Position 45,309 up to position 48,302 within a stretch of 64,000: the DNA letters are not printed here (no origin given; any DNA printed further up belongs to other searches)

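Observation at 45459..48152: Full-length formate-dehydrogenase-like subunit with all three catalytic residues substituted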

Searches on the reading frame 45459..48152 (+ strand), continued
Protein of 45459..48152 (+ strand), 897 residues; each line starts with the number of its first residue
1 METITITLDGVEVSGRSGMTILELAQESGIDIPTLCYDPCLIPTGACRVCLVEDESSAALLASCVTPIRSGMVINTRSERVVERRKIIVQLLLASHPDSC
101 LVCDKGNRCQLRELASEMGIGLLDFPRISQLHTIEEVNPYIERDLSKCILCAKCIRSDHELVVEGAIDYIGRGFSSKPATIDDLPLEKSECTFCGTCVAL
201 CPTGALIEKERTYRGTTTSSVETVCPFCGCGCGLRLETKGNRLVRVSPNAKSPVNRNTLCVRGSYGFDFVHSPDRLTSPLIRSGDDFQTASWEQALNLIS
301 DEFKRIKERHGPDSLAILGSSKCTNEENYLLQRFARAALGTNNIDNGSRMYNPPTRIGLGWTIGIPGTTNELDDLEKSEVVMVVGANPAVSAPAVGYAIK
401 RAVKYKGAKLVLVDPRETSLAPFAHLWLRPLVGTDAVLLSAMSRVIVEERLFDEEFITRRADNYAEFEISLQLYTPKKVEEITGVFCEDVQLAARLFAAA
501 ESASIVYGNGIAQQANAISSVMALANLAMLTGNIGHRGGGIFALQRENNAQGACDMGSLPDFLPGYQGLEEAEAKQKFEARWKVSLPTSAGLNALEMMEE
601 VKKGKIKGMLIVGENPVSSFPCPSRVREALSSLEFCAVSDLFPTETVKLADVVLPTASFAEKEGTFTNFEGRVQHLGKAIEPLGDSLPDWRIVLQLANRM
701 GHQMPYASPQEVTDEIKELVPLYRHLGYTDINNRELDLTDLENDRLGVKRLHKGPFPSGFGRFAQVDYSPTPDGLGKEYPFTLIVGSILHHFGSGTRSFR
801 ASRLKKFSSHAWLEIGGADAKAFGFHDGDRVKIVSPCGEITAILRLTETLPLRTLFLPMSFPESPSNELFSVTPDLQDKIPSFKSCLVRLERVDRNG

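Call 54: find_encoding_contigs(protein=P0138, flank=8000, max_places=1)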
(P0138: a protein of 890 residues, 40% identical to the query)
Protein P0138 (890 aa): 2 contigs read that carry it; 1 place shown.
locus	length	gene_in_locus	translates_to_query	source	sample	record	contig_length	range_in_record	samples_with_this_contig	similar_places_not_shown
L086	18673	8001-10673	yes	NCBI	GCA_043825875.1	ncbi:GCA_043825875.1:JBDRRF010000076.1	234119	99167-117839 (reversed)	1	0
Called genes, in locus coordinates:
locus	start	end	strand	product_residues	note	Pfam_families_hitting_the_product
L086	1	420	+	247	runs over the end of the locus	PF01869:BcrAD_BadFG, PF02782:FGGY_C (weak)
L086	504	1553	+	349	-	-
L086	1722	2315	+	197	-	PF01206:TusA, PF02635:DsrE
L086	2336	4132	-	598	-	PF04055:Radical_SAM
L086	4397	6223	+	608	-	PF00989:PAS, PF13188:PAS_8, PF13426:PAS_9, PF00989:PAS, PF08448:PAS_4 (weak), PF13426:PAS_9, PF00512:HisKA, PF02518:HATPase_c, +3 more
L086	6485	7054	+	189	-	PF12728:HTH_17, PF00072:Response_reg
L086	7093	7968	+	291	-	PF02219:MTHFR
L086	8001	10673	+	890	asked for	PF13510:Fer2_4, PF10588:NADH-G_4Fe-4S_3, PF22117:Fer4_Nqo3 (weak), PF12838:Fer4_7, PF14697:Fer4_21 (weak), PF04879:Molybdop_Fe4S4, PF00384:Molybdopterin, PF01568:Molydop_binding, +1 more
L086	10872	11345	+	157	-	PF01257:2Fe-2S_thioredx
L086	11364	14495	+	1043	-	PF01257:2Fe-2S_thioredx (weak), PF01512:Complex1_51K, PF10589:NADH_4Fe-4S, PF14691:Fer4_20, PF01266:DAO (weak), PF07992:Pyr_redox_2, PF13450:NAD_binding_8, PF13738:Pyr_redox_3, +4 more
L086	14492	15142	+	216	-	PF12225:DUF5981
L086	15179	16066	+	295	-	PF02219:MTHFR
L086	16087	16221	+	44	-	-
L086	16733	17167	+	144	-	-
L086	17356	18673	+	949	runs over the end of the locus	PF13424:TPR_12 (faint), PF13429:TPR_15 (faint), PF23914:TPR_CcmH_CycH (faint), PF24575:TPR_Slam (faint), PF14559:TPR_19 (weak), PF13432:TPR_16 (weak), PF14559:TPR_19 (weak), PF21197:PgaA_barrel, +6 more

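Call 55: find_encoding_contigs(protein=P0280, flank=8000, max_places=1)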
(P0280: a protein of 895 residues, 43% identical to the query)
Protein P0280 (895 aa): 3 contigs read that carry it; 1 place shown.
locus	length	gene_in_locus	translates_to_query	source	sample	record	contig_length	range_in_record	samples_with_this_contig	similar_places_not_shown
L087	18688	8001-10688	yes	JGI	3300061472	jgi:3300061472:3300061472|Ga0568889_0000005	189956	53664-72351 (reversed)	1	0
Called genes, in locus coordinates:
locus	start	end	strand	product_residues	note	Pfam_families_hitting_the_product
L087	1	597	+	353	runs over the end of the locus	PF01321:Creatinase_N, PF00557:Peptidase_M24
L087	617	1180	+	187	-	PF08207:EFP_N, PF01132:EFP, PF09285:Elong-fact-P_C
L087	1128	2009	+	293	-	PF23023:Anti-Pycsar_Apyc1 (weak), PF00753:Lactamase_B, PF12706:Lactamase_B_2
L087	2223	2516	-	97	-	PF00076:RRM_1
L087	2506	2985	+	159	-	-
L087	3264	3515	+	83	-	-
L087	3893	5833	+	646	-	-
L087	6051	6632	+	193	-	PF12728:HTH_17, PF00376:MerR (weak), PF00072:Response_reg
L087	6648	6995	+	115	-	PF12986:DUF3870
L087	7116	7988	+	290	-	PF02219:MTHFR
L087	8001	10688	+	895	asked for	PF00111:Fer2 (weak), PF13510:Fer2_4, PF10588:NADH-G_4Fe-4S_3, PF22117:Fer4_Nqo3, PF00037:Fer4 (weak), PF04879:Molybdop_Fe4S4, PF00384:Molybdopterin, PF01568:Molydop_binding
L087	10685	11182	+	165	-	PF01257:2Fe-2S_thioredx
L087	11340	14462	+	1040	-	PF01257:2Fe-2S_thioredx (weak), PF01512:Complex1_51K, PF10531:SLBB (weak), PF10589:NADH_4Fe-4S, PF14691:Fer4_20, PF07992:Pyr_redox_2, PF13450:NAD_binding_8 (weak), PF13738:Pyr_redox_3, +2 more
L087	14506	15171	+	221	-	PF12225:DUF5981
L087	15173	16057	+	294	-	PF02219:MTHFR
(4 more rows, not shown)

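Call 75: predict_structure(alignment_id=A3)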
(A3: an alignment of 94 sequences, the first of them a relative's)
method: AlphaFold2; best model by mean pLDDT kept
length: 897 residues; sequences in the alignment: 94
mean_pLDDT: 84.6   pTM: 0.88
mean pLDDT of the five models: 84.6, 83.5, 83.6, 81.9, 80.7
residues with pLDDT >= 90: 439; 70-90: 340; 50-70: 78; < 50: 40
segments of 3 or more residues with pLDDT < 50: 173-179, 185-188, 727-736, 738-749
pLDDT, mean of each block of 10 residues (from residue 1): 85 89 92 87 82 93 92 94 92 71 68 85 72 70 77 77 58 44 51 81 80 79 92 93 89 84 92 95 94 97 97 95 93 94 87 82 81 89 93 91 90 92 93 92 96 86 90 92 94 95 91 84 93 78 87 74 73 87 89 89 96 92 90 97 95 97 92 90 95 96 91 88 54 42 39 57 82 70 91 85 83 94 93 92 92 91 88 59 85 72
secondary structure, 60 per line:
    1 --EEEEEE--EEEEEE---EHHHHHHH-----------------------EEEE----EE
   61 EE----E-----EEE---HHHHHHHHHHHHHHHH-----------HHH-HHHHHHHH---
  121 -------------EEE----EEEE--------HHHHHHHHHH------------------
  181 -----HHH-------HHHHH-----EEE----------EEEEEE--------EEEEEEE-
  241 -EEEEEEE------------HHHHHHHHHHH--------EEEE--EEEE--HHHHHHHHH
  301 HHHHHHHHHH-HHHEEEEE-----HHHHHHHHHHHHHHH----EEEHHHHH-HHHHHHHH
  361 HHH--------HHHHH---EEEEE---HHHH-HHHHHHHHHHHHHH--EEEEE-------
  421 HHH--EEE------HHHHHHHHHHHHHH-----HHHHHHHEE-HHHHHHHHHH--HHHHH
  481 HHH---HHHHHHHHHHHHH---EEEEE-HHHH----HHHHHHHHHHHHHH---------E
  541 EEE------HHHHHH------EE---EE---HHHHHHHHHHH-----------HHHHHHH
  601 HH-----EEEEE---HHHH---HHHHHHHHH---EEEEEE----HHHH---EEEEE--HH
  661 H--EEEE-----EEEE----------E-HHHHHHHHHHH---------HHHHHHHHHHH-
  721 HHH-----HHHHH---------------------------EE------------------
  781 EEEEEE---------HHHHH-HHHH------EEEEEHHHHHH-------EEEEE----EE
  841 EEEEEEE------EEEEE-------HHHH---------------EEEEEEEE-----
elements in order (helices of 4 or more, strands of 3 or more residues): E3-8 E11-16 H21-27 E51-54 E59-62 E73-75 H79-94 H110-117 E134-136 E141-144 H153-162 H196-200 E206-208 E219-224 E233-239 E242-248 H261-271 E280-283 E286-289 H292-310 E315-319 H325-339 E344-346 H347-351 H353-363 H372-376 E380-384 H388-391 H393-406 E409-413 E426-428 H435-448 H454-460 H464-473 H476-483 H487-499 E503-507 H509-512 H517-530 E540-543 H550-555 H572-582 H594-602 E608-612 H616-619 H623-631 E635-640 H645-648 E652-656 E664-667 E673-676 H689-699 H709-719 H729-733 E781-786 H796-800 H802-805 E812-816 H817-822 E830-834 E839-847 E854-858 H866-869 E885-892

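Call 77: fold_search(model_id=the predicted structure, library=pdb)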
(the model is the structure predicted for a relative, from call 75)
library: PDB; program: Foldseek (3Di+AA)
matches with E <= 10: 1047; with E <= 0.001: 238
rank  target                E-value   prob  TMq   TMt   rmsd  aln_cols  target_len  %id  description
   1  8rqz_C                1.6e-83  1.00  0.93  0.85   3.2       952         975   32  Crystal structure of Molybdenum bispyranopterin guanine dinucleotide formate dehydrogenases ForCE1 from Bacillus subti (released 2025-08-06)
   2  7vw6_A                7.6e-83  1.00  0.91  0.89   3.6       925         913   32  Cryo-EM Structure of Formate Dehydrogenase 1 from Methylorubrum extorquens AM1 (released 2022-06-01)
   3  9ktl_A                1.0e-82  1.00  0.91  0.86   3.4       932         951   32  Cryo-EM structure of reduced form of formate dehydrogenase from Rhodobacter aestuarii (RaFDH) with NADH (released 2025-06-18)
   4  8j83_A                4.0e-82  1.00  0.90  0.89   3.8       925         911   32  Crystal structure of formate dehydrogenase from Methylorubrum extorquens AM1 (released 2023-10-11)
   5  6tg9_A                2.1e-79  1.00  0.91  0.86   3.6       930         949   32  Cryo-EM Structure of NADH reduced form of NAD+-dependent Formate Dehydrogenase from Rhodobacter capsulatus (released 2020-04-22)
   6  7xqw_A                5.6e-67  1.00  0.79  0.89   3.4       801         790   33  Formate dehydrogenase (FDH) from Methylobacterium extorquens AM1 (MeFDH1) (released 2023-08-09)
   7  1fdi                  5.2e-62  1.00  0.72  0.90   2.3       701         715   32  OXIDIZED FORM OF FORMATE DEHYDROGENASE H FROM E. COLI COMPLEXED WITH THE INHIBITOR NITRITE (released 1997-08-20)
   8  1aa6                  8.7e-61  1.00  0.70  0.89   3.0       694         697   33  REDUCED FORM OF FORMATE DEHYDROGENASE H FROM E. COLI (released 1997-08-20)
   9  7z0t_A                1.6e-58  1.00  0.72  0.90   2.4       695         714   34  Structure of the Escherichia coli formate hydrogenlyase complex (aerobic preparation, composite structure) (released 2022-09-28)
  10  7e5z_A                1.7e-56  1.00  0.76  0.87   4.3       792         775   34  Dehydrogenase holoenzyme (released 2022-02-23)
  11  8e9h_G                1.3e-55  1.00  0.75  0.86   4.9       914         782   23  Mycobacterial respiratory complex I, fully-inserted quinone (released 2022-10-12)
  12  8e9g_G                8.2e-55  1.00  0.76  0.86   4.9       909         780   23  Mycobacterial respiratory complex I with both quinone positions modelled (released 2022-10-12)
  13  2v45                  4.7e-53  1.00  0.72  0.88   3.3       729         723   24  A New Catalytic Mechanism of Periplasmic Nitrate Reductase from Desulfovibrio desulfuricans ATCC 27774 from Crystallogra (released 2008-03-18)
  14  2v3v                  9.0e-53  1.00  0.71  0.88   3.2       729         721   24  A New Catalytic Mechanism of Periplasmic Nitrate Reductase from Desulfovibrio desulfuricans ATCC 27774 from Crystallogra (released 2008-03-18)
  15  2nap                  2.1e-52  1.00  0.72  0.89   3.2       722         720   24  DISSIMILATORY NITRATE REDUCTASE (NAP) FROM DESULFOVIBRIO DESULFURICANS (released 1999-09-19)
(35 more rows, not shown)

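Call 81: find_encoding_contigs(protein=P0283, flank=7000, max_places=1)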
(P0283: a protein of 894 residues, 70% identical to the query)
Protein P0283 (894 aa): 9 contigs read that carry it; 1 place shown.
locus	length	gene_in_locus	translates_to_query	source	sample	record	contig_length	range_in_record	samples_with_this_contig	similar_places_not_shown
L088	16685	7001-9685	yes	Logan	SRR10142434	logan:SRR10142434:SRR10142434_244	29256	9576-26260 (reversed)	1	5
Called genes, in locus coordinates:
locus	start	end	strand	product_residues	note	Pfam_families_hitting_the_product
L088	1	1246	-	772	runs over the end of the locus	PF01855:POR_N, PF17147:PFOR_II, PF02775:TPP_enzyme_C (weak)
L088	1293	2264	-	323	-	PF01558:POR, PF12797:Fer4_2 (faint), PF12837:Fer4_6 (faint), PF12838:Fer4_7, PF13187:Fer4_9 (weak), PF13237:Fer4_10 (weak), PF14697:Fer4_21, PF00037:Fer4 (weak), +1 more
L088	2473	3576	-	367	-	PF04015:DUF362, PF00037:Fer4, PF12797:Fer4_2 (weak), PF12837:Fer4_6 (weak), PF12838:Fer4_7, PF13187:Fer4_9, PF13237:Fer4_10, PF14697:Fer4_21, +4 more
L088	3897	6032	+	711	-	PF02810:SEC-C, PF13646:HEAT_2 (weak), PF13181:TPR_8 (faint), PF13428:TPR_14 (faint)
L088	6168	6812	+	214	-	PF00990:GGDEF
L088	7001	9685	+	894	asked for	PF13510:Fer2_4, PF10588:NADH-G_4Fe-4S_3, PF14697:Fer4_21 (weak), PF22117:Fer4_Nqo3, PF12838:Fer4_7, PF04879:Molybdop_Fe4S4, PF00384:Molybdopterin, PF01568:Molydop_binding, +1 more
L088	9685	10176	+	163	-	PF01257:2Fe-2S_thioredx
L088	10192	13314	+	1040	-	PF01257:2Fe-2S_thioredx (weak), PF01512:Complex1_51K, PF10531:SLBB (weak), PF10589:NADH_4Fe-4S, PF14691:Fer4_20, PF07992:Pyr_redox_2, PF12831:FAD_oxidored (weak), PF13738:Pyr_redox_3, +2 more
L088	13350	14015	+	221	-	PF12225:DUF5981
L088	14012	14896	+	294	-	PF02219:MTHFR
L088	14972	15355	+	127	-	PF00072:Response_reg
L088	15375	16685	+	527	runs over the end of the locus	PF00672:HAMP, PF00512:HisKA, PF02518:HATPase_c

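Call 82: find_encoding_contigs(protein=P0295, flank=7000, max_places=1)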
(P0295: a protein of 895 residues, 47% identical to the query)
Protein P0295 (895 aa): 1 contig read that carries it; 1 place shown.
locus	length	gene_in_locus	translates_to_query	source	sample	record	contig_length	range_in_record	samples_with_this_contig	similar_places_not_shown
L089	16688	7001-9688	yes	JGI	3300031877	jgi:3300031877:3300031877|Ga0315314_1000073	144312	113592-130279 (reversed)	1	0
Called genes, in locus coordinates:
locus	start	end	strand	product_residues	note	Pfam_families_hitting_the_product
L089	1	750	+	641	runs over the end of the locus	PF00501:AMP-binding, PF23562:AMP-binding_C_3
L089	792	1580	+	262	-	PF00005:ABC_tran, PF12399:BCA_ABC_TP_C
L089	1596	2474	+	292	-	PF02653:BPD_transp_2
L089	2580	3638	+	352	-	PF02653:BPD_transp_2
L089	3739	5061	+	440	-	PF13458:Peripla_BP_6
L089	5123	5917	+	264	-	PF00005:ABC_tran, PF13304:AAA_21 (weak)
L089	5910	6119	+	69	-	-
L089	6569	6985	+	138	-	PF00072:Response_reg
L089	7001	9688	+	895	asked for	PF13510:Fer2_4, PF10588:NADH-G_4Fe-4S_3, PF22117:Fer4_Nqo3, PF12838:Fer4_7, PF00037:Fer4 (weak), PF04879:Molybdop_Fe4S4, PF00384:Molybdopterin, PF01568:Molydop_binding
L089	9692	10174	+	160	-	PF01257:2Fe-2S_thioredx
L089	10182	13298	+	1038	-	PF01257:2Fe-2S_thioredx (weak), PF01512:Complex1_51K, PF10589:NADH_4Fe-4S, PF14691:Fer4_20, PF01266:DAO (weak), PF07992:Pyr_redox_2, PF13450:NAD_binding_8, PF13738:Pyr_redox_3, +3 more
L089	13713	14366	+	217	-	PF12225:DUF5981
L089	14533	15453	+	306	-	PF02219:MTHFR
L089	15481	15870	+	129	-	PF00072:Response_reg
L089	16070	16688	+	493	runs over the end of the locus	PF00072:Response_reg, PF00989:PAS, PF08448:PAS_4, PF13188:PAS_8 (faint), PF13426:PAS_9 (weak), PF00512:HisKA, PF02518:HATPase_c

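Call 83: find_encoding_contigs(protein=P0129, flank=7000, max_places=1)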
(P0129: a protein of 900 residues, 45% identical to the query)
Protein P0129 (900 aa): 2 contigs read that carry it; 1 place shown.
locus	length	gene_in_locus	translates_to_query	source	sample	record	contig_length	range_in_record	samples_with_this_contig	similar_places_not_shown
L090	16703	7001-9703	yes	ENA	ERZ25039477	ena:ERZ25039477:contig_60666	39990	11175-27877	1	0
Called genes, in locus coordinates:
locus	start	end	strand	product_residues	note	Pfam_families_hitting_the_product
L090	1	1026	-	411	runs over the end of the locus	-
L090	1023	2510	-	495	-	-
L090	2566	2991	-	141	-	-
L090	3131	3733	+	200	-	-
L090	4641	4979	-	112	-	-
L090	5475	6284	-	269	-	PF13531:SBP_bac_11, PF01547:SBP_bac_1 (faint)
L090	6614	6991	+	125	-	PF00072:Response_reg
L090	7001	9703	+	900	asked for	PF13510:Fer2_4, PF10588:NADH-G_4Fe-4S_3, PF22117:Fer4_Nqo3 (weak), PF12838:Fer4_7 (weak), PF04879:Molybdop_Fe4S4, PF00384:Molybdopterin, PF01568:Molydop_binding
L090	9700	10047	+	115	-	PF01257:2Fe-2S_thioredx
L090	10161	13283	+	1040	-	PF01257:2Fe-2S_thioredx, PF01512:Complex1_51K, PF10531:SLBB (weak), PF10589:NADH_4Fe-4S, PF14691:Fer4_20, PF07992:Pyr_redox_2, PF13450:NAD_binding_8, PF13738:Pyr_redox_3, +4 more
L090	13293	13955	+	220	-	PF12225:DUF5981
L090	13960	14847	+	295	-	PF02219:MTHFR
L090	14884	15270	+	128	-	PF00072:Response_reg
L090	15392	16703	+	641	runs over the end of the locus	PF13426:PAS_9 (weak), PF00989:PAS (weak), PF08448:PAS_4, PF13426:PAS_9 (weak), PF00989:PAS (weak), PF13426:PAS_9, PF00512:HisKA, PF02518:HATPase_c, +2 more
